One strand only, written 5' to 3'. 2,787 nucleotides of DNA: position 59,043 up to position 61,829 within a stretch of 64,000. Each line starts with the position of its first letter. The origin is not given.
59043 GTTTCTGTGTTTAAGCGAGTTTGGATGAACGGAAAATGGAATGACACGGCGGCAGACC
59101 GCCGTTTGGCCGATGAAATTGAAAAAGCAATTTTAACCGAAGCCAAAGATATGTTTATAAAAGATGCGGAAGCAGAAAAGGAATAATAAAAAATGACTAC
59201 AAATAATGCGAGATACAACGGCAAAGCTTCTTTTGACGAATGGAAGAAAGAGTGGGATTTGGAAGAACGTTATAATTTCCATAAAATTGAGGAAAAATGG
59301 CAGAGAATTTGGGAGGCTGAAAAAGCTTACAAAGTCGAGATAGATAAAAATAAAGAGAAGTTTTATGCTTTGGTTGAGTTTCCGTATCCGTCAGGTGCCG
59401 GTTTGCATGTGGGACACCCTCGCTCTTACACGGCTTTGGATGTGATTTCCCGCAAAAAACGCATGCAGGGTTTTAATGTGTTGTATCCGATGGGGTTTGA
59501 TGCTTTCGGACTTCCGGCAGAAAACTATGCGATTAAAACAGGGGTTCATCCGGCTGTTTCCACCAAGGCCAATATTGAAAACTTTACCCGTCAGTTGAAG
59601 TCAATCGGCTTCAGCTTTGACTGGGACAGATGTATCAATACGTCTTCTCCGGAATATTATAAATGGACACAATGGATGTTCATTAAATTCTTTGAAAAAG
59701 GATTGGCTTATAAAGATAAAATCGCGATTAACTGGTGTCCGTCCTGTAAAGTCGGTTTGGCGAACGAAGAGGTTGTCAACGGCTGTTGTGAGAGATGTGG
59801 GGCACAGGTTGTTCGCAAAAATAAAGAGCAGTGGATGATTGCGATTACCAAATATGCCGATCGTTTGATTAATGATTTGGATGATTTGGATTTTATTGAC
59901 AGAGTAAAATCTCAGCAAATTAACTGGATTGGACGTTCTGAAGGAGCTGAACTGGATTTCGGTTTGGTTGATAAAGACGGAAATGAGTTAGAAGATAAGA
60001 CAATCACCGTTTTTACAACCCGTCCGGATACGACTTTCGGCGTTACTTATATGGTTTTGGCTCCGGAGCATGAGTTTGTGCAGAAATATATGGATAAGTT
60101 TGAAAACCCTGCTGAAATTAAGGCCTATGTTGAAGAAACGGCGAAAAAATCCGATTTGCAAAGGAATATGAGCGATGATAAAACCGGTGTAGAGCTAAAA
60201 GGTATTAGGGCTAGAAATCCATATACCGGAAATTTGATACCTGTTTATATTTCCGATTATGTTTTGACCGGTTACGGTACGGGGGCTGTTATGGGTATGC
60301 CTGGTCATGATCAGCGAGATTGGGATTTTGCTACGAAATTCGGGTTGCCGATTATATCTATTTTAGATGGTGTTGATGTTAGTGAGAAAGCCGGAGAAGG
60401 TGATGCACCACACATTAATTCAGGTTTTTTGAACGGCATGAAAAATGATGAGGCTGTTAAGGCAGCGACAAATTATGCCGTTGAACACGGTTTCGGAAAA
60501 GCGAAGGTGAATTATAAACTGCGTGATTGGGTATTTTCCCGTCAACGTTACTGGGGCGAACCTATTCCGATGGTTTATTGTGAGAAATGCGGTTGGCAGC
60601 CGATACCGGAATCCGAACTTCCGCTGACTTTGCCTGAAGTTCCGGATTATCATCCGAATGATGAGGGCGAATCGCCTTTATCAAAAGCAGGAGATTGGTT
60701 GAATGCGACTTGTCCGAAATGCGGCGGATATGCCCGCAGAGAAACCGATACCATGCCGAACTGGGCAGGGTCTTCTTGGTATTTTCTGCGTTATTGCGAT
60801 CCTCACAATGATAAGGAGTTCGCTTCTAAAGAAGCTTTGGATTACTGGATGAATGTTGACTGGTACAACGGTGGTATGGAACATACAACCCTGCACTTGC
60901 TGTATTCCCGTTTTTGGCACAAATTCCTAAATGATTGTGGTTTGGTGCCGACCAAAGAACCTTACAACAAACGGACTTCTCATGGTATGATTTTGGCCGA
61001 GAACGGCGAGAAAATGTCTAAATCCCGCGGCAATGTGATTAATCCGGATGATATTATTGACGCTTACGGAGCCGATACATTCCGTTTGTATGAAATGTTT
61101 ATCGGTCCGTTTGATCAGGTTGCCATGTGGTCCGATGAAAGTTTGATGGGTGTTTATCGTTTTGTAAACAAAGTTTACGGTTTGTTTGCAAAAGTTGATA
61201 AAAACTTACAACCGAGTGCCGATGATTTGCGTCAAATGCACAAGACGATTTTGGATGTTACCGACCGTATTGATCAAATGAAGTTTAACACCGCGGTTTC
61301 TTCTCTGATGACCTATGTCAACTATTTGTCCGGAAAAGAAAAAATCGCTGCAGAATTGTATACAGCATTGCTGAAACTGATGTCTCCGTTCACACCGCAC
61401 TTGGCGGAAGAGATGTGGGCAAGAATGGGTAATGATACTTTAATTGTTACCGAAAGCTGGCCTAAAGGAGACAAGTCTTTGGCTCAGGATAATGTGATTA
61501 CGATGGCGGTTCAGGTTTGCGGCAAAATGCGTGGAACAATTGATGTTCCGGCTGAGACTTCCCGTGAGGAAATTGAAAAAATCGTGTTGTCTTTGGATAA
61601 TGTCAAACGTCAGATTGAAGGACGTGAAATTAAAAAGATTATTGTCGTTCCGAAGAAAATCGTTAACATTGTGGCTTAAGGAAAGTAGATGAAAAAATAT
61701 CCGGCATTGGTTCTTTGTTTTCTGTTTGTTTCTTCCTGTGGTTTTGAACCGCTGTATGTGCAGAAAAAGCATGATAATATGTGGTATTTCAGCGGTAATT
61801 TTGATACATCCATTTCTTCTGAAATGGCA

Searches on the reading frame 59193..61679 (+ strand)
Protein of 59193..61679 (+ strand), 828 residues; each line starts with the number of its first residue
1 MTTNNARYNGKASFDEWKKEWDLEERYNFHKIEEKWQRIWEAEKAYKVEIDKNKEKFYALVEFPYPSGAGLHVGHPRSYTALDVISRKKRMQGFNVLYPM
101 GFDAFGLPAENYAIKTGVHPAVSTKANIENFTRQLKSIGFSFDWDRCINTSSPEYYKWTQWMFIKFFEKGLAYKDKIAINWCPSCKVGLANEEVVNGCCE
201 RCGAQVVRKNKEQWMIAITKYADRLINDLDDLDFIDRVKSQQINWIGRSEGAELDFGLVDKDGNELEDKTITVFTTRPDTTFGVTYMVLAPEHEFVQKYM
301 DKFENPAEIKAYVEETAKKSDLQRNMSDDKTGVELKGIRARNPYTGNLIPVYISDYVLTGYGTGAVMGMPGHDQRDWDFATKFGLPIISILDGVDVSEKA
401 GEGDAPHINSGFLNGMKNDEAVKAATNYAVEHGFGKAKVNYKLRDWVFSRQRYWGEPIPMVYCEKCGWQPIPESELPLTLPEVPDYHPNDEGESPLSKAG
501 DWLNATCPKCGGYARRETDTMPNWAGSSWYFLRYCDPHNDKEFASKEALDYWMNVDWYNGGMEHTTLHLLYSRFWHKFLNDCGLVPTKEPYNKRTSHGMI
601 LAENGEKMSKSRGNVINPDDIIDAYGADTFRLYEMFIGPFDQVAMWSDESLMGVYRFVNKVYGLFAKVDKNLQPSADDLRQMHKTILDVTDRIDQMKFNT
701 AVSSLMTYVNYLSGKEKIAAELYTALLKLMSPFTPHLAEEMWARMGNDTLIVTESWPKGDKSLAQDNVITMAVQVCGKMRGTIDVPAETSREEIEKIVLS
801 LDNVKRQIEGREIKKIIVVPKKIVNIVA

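Call 67: search_protein_families(library=pfam, proteins=[window:59193-61679:+], max_evalue=0.00001)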
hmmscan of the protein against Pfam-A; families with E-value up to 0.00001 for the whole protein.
window:59193-61679:+ (828 aa): 4 families
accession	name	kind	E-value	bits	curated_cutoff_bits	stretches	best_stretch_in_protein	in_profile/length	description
PF13603.12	tRNA-synt_1_2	-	8.7e-54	182.2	25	1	244-428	2-183/185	Leucyl-tRNA synthetase, editing domain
PF00133.28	tRNA-synt_1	-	2.9e-48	165.1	22.7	2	36-244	2-223/414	tRNA synthetases class I (I, L, M and V)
PF09334.17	tRNA-synt_1g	-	1.7e-28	100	20.1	2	63-208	7-148/391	tRNA synthetases class I (M)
PF08264.19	Anticodon_1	-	6.3e-20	72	25.1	1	679-790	5-143/148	Anticodon-binding domain of tRNA ligase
